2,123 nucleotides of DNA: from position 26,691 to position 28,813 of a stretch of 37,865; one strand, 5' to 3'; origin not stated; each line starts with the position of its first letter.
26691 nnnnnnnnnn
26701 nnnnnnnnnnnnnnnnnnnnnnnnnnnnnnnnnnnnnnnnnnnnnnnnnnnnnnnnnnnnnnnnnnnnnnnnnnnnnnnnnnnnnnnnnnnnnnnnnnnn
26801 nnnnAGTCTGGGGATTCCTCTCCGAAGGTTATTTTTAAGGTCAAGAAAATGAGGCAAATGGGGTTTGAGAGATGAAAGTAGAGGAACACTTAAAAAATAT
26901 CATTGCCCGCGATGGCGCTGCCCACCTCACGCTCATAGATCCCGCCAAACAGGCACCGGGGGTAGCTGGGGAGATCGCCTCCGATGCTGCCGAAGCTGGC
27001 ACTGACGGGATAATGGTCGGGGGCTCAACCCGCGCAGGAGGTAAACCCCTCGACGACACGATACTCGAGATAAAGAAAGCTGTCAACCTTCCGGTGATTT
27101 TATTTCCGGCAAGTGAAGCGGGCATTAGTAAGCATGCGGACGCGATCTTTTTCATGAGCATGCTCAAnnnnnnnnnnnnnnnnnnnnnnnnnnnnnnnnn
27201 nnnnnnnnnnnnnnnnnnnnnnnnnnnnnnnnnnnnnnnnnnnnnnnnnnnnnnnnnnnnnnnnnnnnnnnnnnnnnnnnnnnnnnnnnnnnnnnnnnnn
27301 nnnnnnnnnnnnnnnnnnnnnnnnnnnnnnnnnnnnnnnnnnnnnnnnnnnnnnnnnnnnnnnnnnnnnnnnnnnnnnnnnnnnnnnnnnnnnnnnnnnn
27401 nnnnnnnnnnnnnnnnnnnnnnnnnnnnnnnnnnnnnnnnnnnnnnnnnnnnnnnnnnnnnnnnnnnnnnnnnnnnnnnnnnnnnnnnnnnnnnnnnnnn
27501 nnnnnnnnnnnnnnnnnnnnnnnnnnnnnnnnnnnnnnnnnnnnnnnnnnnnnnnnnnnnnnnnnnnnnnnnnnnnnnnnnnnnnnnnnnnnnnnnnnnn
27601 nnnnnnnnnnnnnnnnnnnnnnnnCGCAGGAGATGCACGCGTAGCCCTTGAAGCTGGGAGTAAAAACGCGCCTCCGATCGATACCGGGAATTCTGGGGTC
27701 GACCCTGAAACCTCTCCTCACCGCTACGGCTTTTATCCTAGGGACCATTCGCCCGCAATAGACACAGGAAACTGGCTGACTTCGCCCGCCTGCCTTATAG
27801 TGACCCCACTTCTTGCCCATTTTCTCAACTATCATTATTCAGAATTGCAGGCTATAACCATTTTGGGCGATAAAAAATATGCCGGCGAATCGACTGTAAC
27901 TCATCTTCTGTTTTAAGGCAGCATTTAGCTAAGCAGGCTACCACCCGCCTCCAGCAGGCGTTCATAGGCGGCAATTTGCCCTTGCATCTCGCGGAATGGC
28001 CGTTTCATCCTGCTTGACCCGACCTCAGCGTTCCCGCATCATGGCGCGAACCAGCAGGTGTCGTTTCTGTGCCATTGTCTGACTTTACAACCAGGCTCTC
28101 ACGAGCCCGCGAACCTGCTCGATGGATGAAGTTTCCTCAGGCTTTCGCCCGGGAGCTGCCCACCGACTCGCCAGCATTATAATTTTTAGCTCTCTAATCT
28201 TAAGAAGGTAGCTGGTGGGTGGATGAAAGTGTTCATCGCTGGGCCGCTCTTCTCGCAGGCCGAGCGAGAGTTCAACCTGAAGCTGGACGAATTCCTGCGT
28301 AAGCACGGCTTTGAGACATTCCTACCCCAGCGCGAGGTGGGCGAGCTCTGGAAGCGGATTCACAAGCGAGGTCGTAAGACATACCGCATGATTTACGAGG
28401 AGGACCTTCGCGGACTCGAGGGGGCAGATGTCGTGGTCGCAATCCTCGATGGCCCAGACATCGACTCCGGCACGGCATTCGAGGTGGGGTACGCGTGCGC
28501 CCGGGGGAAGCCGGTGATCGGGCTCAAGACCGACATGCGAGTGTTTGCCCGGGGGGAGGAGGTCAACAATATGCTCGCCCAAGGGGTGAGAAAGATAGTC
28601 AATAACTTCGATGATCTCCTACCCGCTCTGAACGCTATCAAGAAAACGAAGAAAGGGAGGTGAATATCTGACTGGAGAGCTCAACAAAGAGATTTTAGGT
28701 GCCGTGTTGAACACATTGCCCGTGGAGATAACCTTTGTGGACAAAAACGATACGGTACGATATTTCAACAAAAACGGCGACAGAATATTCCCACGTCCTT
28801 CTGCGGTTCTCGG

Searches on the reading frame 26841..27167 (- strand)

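Call 45: search_protein_families(library=pfam, proteins=[window:26841-27167:-], max_evalue=0.01)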
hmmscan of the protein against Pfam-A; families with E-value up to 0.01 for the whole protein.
window:26841-27167:- (108 aa): 1 family
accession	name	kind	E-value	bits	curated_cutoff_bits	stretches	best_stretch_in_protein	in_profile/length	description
PF21159.3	FlgK_2nd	-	0.0021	18.9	24.7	1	15-69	27-87/116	Flagellar hook-associated protein 1, D3 domain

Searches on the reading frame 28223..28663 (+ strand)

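Call 45: search_protein_families(library=pfam, proteins=[window:28223-28663:+], max_evalue=0.01)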
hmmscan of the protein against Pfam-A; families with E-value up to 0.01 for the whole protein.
window:28223-28663:+ (146 aa): 3 families
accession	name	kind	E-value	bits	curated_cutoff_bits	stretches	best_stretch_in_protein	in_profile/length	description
PF05014.21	Nuc_deoxyrib_tr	-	4.5e-26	91.7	28.8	1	3-108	1-103/117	Nucleoside 2-deoxyribosyltransferase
PF15891.11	Nuc_deoxyri_tr2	-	7.8e-18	65.2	30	1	2-104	3-104/105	Nucleoside 2-deoxyribosyltransferase like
PF18306.6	LDcluster4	-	0.0031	17.6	26.3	1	68-116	94-139/151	SLOG cluster4 family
